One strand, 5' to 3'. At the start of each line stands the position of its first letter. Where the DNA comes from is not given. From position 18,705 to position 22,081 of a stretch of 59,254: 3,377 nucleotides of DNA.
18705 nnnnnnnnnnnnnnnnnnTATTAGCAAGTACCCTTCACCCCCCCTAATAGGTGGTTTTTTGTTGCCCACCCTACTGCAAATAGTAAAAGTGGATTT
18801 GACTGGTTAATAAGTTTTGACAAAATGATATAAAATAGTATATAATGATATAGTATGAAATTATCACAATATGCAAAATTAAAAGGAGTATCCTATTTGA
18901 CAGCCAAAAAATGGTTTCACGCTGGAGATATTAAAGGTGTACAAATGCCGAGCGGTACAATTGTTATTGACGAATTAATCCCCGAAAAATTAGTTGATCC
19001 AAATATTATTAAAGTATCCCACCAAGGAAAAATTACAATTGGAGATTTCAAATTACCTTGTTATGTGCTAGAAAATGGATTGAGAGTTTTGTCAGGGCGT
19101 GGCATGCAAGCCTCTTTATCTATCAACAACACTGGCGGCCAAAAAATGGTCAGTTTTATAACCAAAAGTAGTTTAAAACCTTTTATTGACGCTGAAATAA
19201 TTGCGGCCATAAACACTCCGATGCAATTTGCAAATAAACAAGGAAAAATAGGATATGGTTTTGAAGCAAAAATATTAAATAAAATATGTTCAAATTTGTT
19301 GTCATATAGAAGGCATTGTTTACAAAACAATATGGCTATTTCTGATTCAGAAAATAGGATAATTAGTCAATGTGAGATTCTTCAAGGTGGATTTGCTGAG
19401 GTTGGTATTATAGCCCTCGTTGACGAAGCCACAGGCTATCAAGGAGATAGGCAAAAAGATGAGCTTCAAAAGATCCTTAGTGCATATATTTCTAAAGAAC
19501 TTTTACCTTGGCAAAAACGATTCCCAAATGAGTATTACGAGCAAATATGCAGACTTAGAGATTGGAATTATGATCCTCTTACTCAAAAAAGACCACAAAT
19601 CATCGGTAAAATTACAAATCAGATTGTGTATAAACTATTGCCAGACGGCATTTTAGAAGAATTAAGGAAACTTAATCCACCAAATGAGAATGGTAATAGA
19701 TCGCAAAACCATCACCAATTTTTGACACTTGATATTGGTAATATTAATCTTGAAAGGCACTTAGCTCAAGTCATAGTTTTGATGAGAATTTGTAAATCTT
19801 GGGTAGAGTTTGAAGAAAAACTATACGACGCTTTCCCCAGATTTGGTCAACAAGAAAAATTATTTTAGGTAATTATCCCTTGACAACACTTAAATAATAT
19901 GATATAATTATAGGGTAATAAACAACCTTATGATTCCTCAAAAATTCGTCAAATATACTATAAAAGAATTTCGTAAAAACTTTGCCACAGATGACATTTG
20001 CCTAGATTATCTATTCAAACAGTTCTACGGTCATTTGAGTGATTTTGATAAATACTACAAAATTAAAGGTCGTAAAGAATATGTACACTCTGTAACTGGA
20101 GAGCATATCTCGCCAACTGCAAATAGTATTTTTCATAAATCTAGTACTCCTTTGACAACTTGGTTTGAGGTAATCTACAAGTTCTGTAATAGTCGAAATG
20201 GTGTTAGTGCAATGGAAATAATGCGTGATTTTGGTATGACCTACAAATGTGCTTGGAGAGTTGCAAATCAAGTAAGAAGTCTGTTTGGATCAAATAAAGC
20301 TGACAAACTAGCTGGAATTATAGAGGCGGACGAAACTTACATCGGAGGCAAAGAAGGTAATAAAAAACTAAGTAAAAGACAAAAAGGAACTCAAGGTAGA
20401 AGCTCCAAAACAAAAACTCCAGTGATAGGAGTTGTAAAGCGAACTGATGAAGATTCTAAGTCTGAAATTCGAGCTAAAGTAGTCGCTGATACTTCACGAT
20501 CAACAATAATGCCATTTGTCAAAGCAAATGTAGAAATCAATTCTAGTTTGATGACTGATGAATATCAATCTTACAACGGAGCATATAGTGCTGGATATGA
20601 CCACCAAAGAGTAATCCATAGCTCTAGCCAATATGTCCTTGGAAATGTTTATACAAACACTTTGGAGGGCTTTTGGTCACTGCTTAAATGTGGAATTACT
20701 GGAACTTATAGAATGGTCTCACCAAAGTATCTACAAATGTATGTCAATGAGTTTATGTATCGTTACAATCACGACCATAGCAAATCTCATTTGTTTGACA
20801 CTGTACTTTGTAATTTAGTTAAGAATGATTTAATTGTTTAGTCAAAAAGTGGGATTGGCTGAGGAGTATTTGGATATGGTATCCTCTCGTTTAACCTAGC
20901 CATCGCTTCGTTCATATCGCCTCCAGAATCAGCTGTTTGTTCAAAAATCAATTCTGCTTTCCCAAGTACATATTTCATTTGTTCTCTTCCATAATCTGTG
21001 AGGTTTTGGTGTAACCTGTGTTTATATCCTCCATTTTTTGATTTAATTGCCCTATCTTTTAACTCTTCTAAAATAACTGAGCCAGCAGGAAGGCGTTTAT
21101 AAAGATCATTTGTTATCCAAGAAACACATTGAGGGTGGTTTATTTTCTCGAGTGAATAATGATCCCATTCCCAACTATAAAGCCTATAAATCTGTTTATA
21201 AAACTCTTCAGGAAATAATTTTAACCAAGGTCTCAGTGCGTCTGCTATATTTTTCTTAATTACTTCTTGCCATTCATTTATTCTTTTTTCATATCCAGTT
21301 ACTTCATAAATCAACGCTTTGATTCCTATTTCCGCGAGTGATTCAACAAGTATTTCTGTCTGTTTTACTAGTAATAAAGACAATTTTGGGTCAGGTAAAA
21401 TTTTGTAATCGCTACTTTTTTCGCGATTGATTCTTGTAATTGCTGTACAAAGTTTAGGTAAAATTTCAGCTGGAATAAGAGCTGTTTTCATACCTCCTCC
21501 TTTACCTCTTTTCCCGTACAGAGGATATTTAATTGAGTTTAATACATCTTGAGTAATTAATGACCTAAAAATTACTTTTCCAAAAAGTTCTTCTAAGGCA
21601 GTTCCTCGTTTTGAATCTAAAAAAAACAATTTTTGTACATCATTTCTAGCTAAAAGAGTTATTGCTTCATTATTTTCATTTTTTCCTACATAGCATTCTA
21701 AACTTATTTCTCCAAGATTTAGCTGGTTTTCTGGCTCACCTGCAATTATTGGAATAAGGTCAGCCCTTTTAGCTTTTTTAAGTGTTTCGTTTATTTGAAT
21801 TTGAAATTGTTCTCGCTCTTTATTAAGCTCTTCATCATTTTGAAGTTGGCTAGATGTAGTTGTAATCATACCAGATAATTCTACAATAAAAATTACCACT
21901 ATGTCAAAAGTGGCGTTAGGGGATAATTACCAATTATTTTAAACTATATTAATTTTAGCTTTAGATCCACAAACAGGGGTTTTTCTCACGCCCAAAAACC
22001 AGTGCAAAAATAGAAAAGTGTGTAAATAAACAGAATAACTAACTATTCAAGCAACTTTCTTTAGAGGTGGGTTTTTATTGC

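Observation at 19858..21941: IS1595-type element with a P63C passenger gene, inserted exactly on the stop codon of a paralogous P63C gene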

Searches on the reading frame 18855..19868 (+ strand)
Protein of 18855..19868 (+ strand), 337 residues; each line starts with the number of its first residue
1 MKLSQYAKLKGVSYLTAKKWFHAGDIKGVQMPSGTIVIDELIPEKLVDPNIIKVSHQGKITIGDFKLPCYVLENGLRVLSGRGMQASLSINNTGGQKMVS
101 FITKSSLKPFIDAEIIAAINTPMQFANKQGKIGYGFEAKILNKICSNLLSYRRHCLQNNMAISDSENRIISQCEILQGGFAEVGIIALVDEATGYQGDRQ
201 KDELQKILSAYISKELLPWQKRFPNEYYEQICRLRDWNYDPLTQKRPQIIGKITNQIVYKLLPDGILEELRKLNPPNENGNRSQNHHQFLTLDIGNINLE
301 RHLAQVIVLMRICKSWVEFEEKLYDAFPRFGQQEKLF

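Call 3: search_protein_families(library=pfam, proteins=[window:18855-19868:+], max_evalue=0.01)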
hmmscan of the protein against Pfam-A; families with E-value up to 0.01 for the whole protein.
window:18855-19868:+ (337 aa): 1 family
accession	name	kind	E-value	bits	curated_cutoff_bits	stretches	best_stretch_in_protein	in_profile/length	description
PF10546.14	P63C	-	1e-33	116.2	26.1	1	207-298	1-92/93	P63C domain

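Call 18: list_cluster_members(proteins=[P0121, P0001, window:18855-19868:+])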
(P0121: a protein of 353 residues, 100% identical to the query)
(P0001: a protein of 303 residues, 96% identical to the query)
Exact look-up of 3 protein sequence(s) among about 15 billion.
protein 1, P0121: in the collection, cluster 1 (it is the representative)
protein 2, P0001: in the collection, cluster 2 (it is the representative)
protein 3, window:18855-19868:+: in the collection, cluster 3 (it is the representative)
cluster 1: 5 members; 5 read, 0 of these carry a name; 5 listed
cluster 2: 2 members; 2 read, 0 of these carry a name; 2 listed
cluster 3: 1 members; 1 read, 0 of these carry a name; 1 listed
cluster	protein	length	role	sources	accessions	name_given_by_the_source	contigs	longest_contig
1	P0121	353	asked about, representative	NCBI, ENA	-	-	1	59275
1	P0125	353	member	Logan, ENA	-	-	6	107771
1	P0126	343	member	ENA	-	-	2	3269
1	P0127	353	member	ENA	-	-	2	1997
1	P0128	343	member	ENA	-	-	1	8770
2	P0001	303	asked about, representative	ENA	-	-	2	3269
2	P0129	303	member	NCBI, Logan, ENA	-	-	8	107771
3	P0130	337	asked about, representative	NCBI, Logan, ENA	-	-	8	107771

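Call 22: find_encoding_contigs(protein=window:18855-19868:+, flank=6000, max_places=10)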
Protein window:18855-19868:+ (337 aa): 12 contigs read that carry it; 2 places shown.
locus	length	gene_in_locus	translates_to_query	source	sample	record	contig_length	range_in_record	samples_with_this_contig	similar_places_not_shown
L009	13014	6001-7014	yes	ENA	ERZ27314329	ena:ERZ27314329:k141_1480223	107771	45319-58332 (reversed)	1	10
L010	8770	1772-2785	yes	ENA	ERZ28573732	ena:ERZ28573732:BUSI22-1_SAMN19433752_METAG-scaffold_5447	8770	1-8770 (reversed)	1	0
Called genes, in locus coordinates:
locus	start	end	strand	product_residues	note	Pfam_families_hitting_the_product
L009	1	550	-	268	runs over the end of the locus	PF13730:HTH_36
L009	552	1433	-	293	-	PF08346:AntA, PF03374:ANT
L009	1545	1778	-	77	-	-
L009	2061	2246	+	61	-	-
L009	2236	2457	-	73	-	-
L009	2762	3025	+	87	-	-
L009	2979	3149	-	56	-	-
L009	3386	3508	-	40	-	-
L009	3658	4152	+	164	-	-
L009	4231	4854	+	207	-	-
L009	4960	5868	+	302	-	-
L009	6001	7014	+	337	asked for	PF10546:P63C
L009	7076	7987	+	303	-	PF12762:DDE_Tnp_IS1595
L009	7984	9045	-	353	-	PF10546:P63C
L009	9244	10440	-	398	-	PF00565:SNase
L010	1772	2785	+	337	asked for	PF10546:P63C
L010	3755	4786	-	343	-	PF10546:P63C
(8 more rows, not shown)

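Call 30: search_protein_families(library=phrogs, proteins=[window:18855-19868:+], max_evalue=0.001)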
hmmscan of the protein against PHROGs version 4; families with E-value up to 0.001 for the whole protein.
window:18855-19868:+ (337 aa): 2 families
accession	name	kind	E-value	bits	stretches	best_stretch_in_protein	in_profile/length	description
phrog_2384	-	unknown function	1.1e-91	308.7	1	49-335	42-330/338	-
phrog_1136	-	unknown function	1.4e-13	52.1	1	200-334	109-238/244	-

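Call 31: search_protein_families(library=padloc, proteins=[window:18855-19868:+], max_evalue=0.01)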
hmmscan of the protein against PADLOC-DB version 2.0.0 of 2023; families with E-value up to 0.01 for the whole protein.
window:18855-19868:+ (337 aa): 0 families

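Call 32: search_protein_families(library=ncbifam, proteins=[window:18855-19868:+], max_evalue=0.01)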
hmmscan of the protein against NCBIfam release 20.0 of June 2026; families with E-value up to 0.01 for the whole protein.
window:18855-19868:+ (337 aa): 0 families

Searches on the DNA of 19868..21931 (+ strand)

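Call 6: search_dna_similar(query=window:19868-21931:+, collection=phages, mode=distant)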
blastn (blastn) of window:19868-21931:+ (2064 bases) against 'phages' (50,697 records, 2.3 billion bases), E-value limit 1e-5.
No match.

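Call 7: search_dna_similar(query=window:19868-21931:+, collection=plasmids, mode=distant)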
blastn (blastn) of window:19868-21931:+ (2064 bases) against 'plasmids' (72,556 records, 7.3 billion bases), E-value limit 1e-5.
No match.
